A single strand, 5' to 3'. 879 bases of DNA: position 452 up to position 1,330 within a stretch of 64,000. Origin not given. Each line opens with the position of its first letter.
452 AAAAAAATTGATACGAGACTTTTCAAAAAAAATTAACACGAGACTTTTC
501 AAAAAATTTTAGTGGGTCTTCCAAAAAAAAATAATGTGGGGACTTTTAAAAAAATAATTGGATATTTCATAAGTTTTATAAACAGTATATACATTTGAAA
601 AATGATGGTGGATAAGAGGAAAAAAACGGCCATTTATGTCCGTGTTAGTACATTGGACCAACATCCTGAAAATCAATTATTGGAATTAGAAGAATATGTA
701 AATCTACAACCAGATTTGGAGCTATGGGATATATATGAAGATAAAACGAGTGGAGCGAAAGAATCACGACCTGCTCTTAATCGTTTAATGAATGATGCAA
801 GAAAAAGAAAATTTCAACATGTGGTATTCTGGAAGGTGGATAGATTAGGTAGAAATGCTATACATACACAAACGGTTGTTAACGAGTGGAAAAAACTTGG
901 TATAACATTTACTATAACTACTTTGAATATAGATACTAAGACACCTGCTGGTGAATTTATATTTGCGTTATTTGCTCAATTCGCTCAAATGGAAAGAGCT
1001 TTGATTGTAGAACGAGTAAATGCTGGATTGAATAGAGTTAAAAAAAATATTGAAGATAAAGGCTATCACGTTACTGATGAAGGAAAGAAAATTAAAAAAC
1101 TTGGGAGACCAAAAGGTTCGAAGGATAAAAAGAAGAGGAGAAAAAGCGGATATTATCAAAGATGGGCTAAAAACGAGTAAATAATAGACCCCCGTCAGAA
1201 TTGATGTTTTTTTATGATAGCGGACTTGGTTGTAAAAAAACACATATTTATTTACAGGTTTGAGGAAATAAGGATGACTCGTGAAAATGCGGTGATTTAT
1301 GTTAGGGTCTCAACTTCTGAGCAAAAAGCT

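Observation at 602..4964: Replication/recombination core: small serine recombinase + family-B DNA polymerase + SF3-like helicase ATPase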

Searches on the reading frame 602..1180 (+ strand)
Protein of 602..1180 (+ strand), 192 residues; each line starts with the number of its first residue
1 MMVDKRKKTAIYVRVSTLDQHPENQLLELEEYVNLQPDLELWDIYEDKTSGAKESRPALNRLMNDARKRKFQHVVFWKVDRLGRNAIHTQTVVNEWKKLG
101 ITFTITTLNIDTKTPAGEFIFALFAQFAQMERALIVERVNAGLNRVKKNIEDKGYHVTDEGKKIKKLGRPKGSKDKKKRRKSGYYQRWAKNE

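Call 4: search_protein_families(library=pfam, proteins=[window:602-1180:+], max_evalue=0.01)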
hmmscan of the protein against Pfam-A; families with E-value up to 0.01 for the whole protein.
window:602-1180:+ (192 aa): 1 family
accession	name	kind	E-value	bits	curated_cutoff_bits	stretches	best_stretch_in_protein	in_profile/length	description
PF00239.26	Resolvase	-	5.8e-38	130.7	23.3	1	10-149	2-142/145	Resolvase, N terminal domain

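Call 5: search_protein_families(library=phrogs, proteins=[window:602-1180:+], max_evalue=0.001)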
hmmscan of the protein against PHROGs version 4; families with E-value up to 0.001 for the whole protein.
window:602-1180:+ (192 aa): 4 families
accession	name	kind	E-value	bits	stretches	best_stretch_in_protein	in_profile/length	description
phrog_125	-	DNA, RNA and nucleotide metabolism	4.6e-46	158.4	1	5-169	18-174/254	DNA invertase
phrog_95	-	integration and excision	5.2e-41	141.9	1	2-145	83-232/651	integrase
phrog_6620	-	integration and excision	1.8e-07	32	1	4-87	53-136/201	transposase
phrog_8275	-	DNA, RNA and nucleotide metabolism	2.3e-05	25.1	1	12-63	5-49/51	DNA invertase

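Call 34: find_homologous_proteins(query=window:602-1177:+, max_evalue=1e-10)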
Query window:602-1177:+ (192 aa): 1153 proteins with E <= 1e-10 among 1310 candidates; the best 120 are listed.
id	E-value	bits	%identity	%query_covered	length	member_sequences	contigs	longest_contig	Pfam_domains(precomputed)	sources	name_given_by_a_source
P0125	3.9e-123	426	100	100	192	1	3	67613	PF00239.27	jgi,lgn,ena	-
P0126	6.0e-95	334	82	95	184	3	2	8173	PF00239.27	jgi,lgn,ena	-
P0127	2.1e-93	329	76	98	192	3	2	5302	PF00239.27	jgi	jgi:DNA invertase Pin-like site-specific DNA recombinase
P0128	1.8e-87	310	75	94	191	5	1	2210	PF00239.27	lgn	-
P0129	6.6e-87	308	75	95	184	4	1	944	PF00239.27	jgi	-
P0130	6.3e-85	301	74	94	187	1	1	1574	PF00239.27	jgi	jgi:DNA invertase Pin-like site-specific DNA recombinase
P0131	5.2e-83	295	69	98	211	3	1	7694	PF00239.27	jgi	jgi:DNA invertase Pin-like site-specific DNA recombinase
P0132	7.8e-83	295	71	95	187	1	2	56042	PF00239.27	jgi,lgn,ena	-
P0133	2.5e-79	283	66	95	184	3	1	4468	PF00239.27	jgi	-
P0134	1.8e-77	277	66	96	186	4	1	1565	PF00239.27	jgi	-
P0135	1.4e-76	274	67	95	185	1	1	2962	PF00239.27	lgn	-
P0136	5.7e-76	272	66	95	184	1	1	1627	PF00239.27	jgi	jgi:DNA invertase Pin-like site-specific DNA recombinase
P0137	6.1e-76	272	66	95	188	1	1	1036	PF00239.27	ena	-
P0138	9.0e-76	272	66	83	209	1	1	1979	PF00239.27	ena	-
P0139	2.4e-75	270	64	95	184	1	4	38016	PF00239.27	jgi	jgi:DNA invertase Pin-like site-specific DNA recombinase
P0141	7.9e-75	269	62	95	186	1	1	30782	PF00239.27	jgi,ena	-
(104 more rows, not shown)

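Call 43: search_protein_families(library=ncbifam, proteins=[window:602-1180:+], max_evalue=0.01)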
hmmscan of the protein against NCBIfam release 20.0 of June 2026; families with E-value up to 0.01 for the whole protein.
window:602-1180:+ (192 aa): 7 families
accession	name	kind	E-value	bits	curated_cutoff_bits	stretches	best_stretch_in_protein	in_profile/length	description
NF041201.1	recomb_XisF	equivalog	7.7e-24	84.4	375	1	12-165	4-160/465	fdxN element excision recombinase XisF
NF047343.1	SCCmet_CcrB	equivalog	5.4e-23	81.4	900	1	4-146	4-151/542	cassette chromosome recombinase CcrB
NF047347.1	SCCmet_CcrC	equivalog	2.4e-18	65.9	900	1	6-149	2-152/558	cassette chromosome recombinase CcrC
NF033518.0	transpos_IS607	equivalog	1.3e-10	41.1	110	1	5-88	52-136/187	IS607 family transposase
NF009949.0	PRK13413.1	equivalog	2.5e-10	40.4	272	1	12-178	5-156/203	master DNA invertase Mpi family serine-type recombinase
NF049883.1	resolv_YneB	equivalog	1.3e-05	24.8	175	1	9-143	2-139/211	YneB family resolvase-like protein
NF047344.1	SCCmet_CcrA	equivalog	1.5e-05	24.4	700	1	8-145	3-141/442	cassette chromosome recombinase CcrA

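Call 61: find_encoding_contigs(protein=P0132, flank=6000, max_places=2)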
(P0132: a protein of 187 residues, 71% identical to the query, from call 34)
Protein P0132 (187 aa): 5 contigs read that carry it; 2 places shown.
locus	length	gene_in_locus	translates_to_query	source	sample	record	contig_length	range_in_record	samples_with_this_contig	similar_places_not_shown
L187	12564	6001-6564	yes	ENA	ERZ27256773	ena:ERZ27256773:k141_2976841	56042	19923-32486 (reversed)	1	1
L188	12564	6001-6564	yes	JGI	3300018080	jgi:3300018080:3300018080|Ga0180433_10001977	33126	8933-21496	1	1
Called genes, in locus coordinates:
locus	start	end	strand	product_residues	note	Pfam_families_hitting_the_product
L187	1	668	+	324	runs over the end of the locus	PF05496:RuvB_N (weak), PF13177:DNA_pol3_delta2 (weak), PF00004:AAA, PF20720:nSTAND3 (faint), PF22608:DNAX_ATPase_lid (weak), PF08542:Rep_fac_C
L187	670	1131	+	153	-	-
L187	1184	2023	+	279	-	-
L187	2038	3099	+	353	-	PF13578:Methyltransf_24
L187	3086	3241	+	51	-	-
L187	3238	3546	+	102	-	-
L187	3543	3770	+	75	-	-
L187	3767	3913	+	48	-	-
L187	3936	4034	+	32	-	-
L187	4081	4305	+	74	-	-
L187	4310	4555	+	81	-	-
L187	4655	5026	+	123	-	-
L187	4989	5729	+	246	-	PF12705:PDDEXK_1, PF01930:Cas_Cas4 (weak)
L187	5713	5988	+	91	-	-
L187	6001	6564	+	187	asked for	PF00239:Resolvase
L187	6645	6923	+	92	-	-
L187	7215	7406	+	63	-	-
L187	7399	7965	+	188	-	-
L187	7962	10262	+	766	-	PF00136:DNA_pol_B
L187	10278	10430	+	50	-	-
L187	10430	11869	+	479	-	-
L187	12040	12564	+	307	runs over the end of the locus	PF00004:AAA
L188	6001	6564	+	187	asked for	PF00239:Resolvase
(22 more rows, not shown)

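Call 62: find_encoding_contigs(protein=P0126, flank=6000, max_places=2)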
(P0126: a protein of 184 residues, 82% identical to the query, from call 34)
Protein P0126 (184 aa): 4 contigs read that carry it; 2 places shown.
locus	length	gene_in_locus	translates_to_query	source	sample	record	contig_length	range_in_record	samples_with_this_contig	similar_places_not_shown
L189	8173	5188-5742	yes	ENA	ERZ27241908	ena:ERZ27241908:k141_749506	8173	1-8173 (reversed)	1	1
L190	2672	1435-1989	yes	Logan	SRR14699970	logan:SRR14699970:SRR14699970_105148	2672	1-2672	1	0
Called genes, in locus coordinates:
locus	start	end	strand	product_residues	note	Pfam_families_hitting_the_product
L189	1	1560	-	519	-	?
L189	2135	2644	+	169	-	-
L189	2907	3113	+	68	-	-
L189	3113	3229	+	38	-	-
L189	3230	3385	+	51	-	-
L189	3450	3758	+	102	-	-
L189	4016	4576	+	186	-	-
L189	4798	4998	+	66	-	-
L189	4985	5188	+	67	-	-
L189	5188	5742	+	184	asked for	PF00239:Resolvase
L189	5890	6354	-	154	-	-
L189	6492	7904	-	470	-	PF25293:Beta-prop_EMC1_N (faint), PF13360:PQQ_2, PF13570:Beta-prop_ACSF4, PF13360:PQQ_2 (weak)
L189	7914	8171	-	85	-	?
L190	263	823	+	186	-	-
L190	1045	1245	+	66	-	-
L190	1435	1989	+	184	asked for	PF00239:Resolvase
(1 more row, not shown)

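Call 65: search_solved_structures(query=A3, max_evalue=0.00001, show_alignments=2)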
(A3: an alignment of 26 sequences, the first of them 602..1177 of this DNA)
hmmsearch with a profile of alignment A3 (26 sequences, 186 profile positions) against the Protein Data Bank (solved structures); distinct sequences matched with E-value up to 0.00001: 22.
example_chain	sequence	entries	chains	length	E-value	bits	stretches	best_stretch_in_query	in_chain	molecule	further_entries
4m6f_A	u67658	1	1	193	1.1e-32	116.5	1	6-142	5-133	DNA-invertase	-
3uj3_X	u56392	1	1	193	6.5e-32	114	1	6-142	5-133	DNA-invertase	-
3bvp_A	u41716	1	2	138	2.2e-31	112.2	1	1-127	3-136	TP901-1 Integrase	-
2gm4_A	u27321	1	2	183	3.8e-24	88.7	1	6-138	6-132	Transposon gamma-delta resolvase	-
1gdr_A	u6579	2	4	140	4.3e-23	85.2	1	6-137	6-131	GAMMA DELTA-RESOLVASE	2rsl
1gdt_A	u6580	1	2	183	6.1e-23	84.7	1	6-138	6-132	PROTEIN (GAMMA DELTA RESOLVASE)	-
1zr2_A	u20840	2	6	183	1.4e-22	83.5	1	6-138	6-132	Transposon gamma-delta resolvase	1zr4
3guv_A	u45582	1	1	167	2.1e-22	83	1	2-142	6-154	Site-specific recombinase, resolvase family protein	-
2gm5_A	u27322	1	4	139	3e-22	82.5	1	6-138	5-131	Transposon gamma-delta resolvase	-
5cy1_A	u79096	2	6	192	7.6e-22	81.2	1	3-141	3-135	Transposon Tn3 resolvase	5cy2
3g13_A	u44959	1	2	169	7.7e-17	64.8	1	2-147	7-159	Putative conjugative transposon recombinase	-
9iu2_A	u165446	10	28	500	1.9e-14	57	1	7-134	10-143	Integrase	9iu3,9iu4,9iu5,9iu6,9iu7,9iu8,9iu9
1ght_A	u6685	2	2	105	1.1e-13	54.6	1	6-111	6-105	TRANSPOSON GAMMA-DELTA RESOLVASE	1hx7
2r0q_C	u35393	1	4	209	2.5e-10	43.6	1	6-149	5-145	Putative transposon Tn552 DNA-invertase bin3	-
5c35_A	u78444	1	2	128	9e-10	41.8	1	6-126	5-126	Recombinase Sin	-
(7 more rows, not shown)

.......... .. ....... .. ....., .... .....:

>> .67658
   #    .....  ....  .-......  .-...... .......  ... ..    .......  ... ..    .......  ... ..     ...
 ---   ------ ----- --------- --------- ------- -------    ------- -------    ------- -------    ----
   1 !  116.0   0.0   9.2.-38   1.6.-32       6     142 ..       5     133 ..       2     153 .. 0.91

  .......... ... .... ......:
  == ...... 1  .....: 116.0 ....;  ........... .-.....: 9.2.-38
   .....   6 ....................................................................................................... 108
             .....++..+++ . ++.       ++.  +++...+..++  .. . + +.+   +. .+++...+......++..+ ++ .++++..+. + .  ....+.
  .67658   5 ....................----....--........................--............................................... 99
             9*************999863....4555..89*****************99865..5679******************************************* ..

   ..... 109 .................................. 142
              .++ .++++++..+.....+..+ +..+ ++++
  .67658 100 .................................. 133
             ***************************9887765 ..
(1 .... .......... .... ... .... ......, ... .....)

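Call 77: find_encoding_contigs(protein=P0139, flank=5000, max_places=2)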
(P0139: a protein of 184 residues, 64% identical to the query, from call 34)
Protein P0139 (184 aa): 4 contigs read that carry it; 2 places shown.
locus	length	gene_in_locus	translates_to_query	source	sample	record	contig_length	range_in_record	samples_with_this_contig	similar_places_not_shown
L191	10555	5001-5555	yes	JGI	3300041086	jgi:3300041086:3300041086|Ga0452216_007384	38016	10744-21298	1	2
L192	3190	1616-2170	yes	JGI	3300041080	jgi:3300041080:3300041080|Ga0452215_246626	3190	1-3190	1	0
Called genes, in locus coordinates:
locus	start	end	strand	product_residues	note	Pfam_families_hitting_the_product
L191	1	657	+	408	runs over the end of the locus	PF13495:Phage_int_SAM_4, PF00589:Phage_integrase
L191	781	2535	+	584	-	-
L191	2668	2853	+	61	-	-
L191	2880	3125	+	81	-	-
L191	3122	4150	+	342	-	PF13481:AAA_25, PF06745:ATPase (weak)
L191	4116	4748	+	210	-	-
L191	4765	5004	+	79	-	-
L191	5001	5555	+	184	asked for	PF00239:Resolvase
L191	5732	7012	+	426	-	PF01841:Transglut_core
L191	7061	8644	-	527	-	PF05048:NosD, PF13229:Beta_helix, PF05048:NosD, PF13229:Beta_helix, PF17957:Big_7 (weak)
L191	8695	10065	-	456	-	PF05048:NosD, PF13229:Beta_helix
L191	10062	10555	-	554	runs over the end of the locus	PF13360:PQQ_2 (weak), PF13570:Beta-prop_ACSF4, PF20067:SSL_N (faint), PF25292:Beta-prop_CGLA (faint), PF13360:PQQ_2 (weak)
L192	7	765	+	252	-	PF06745:ATPase (weak), PF13481:AAA_25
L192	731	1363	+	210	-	-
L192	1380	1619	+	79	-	-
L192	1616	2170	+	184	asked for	PF00239:Resolvase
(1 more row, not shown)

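Call 78: find_encoding_contigs(protein=P0141, flank=5000, max_places=1)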
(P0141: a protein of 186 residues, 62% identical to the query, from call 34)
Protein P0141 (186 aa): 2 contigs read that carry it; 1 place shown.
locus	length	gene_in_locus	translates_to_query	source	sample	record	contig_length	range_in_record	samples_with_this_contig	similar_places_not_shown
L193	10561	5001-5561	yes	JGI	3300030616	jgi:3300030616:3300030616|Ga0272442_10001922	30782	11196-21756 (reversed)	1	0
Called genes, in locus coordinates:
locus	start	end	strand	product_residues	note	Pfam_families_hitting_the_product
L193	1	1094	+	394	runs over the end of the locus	-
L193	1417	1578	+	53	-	-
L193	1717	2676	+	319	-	-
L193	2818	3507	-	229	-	-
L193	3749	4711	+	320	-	-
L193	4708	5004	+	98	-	-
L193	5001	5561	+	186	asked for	PF00239:Resolvase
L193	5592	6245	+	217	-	-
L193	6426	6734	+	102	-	-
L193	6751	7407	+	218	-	-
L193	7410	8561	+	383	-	-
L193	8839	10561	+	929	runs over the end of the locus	PF00580:UvrD-helicase, PF13245:AAA_19, PF13361:UvrD_C, PF13538:UvrD_C_2 (weak), PF12705:PDDEXK_1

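Call 79: find_encoding_contigs(protein=P0131, flank=5000, max_places=1)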
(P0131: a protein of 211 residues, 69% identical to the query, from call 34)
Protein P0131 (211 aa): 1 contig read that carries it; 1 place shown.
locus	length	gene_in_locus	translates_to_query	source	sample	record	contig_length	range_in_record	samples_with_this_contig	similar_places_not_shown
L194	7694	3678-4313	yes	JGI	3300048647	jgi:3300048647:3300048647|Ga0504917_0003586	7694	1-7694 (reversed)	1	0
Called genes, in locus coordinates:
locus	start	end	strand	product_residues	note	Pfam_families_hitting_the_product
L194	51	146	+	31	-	-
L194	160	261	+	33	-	-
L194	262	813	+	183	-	PF05063:MT-A70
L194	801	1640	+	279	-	PF13489:Methyltransf_23, PF02353:CMAS, PF13847:Methyltransf_31, PF08241:Methyltransf_11, PF08242:Methyltransf_12, PF13649:Methyltransf_25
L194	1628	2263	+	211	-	PF03167:UDG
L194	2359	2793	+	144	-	PF22769:DCD (weak), PF00692:dUTPase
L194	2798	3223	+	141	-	-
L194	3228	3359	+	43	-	-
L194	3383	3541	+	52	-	-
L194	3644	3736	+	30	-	-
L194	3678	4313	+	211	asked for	PF00239:Resolvase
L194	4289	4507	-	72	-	-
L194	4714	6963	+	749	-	PF03104:DNA_pol_B_exo1, PF13482:RNase_H_2 (weak), PF10108:DNA_pol_B_exo2 (weak), PF00136:DNA_pol_B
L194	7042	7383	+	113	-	-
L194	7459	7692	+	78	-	?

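Call 80: find_encoding_contigs(protein=P0127, flank=5000, max_places=1)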
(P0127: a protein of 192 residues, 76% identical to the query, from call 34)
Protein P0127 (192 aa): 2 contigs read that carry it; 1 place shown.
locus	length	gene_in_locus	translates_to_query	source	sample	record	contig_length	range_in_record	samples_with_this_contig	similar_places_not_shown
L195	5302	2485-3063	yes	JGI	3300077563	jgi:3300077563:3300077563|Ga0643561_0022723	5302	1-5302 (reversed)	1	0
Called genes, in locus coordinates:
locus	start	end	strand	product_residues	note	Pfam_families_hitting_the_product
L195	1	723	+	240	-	?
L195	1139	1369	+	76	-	-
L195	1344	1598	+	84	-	-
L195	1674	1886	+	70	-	-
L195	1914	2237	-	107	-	-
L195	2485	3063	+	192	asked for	PF00239:Resolvase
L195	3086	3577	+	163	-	PF18967:PycTM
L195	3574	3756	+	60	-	-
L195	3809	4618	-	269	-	-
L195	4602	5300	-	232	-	?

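Call 85: find_related_loci(query=A3, collection=viral_contigs, flank=4000)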
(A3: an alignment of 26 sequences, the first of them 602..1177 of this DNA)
Query A3 (192 aa) in viral_contigs; peptide patterns used: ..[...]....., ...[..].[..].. (x = any residue, [..] = any of these).
600 stretches matched a pattern (row limit reached: there are more); 521 encode a relative of the query (tblastn E <= 1e-3); the best 80 are kept; 80 distinct loci.
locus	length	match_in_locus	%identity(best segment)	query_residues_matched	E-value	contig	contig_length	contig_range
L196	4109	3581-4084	40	8-183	2e-35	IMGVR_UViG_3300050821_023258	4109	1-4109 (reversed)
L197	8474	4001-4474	40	7-184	1e-31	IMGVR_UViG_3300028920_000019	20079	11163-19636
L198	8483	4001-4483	39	7-180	1e-29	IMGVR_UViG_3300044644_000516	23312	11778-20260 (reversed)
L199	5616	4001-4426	44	12-160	7e-28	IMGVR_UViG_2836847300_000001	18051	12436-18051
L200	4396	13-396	40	12-148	1e-26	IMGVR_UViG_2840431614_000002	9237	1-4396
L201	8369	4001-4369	44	12-143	3e-26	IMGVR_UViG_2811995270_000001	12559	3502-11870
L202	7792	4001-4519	37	8-190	3e-26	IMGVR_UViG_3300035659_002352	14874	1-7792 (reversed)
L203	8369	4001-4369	44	12-143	3e-26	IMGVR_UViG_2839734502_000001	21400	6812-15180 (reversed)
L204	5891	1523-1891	44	12-143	3e-26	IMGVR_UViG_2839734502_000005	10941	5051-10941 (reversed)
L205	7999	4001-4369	45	12-143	6e-26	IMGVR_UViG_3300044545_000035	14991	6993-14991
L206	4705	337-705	45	12-143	1e-25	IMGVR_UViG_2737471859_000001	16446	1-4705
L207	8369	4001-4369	45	12-143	1e-25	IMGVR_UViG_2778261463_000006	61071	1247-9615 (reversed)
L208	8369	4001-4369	45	12-143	1e-25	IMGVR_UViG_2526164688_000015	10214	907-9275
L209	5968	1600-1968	45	12-143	1e-25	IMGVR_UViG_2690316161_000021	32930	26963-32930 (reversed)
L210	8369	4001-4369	45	12-143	1e-25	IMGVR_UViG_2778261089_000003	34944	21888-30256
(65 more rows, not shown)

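Call 91: predict_structure(alignment_id=A5)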
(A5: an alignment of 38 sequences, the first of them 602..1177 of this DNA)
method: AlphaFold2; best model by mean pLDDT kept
length: 192 residues; sequences in the alignment: 38
mean_pLDDT: 85.8   pTM: 0.70
mean pLDDT of the five models: 85.8, 84.6, 84.6, 83.6, 81.1
residues with pLDDT >= 90: 90; 70-90: 86; 50-70: 14; < 50: 2
segments of 3 or more residues with pLDDT < 50: none
pLDDT, mean of each block of 10 residues (from residue 1): 77 82 86 95 91 80 97 90 80 92 90 88 84 89 92 92 86 78 69 56
secondary structure, 60 per line:
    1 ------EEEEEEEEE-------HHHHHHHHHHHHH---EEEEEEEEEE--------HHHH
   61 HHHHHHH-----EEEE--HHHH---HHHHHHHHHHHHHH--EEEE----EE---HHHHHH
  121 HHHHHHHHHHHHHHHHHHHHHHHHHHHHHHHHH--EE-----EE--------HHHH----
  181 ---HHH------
elements in order: E7-15 H23-35 E39-48 H57-67 E73-76 H79-82 H86-99 E102-105 H115-153 H173-176
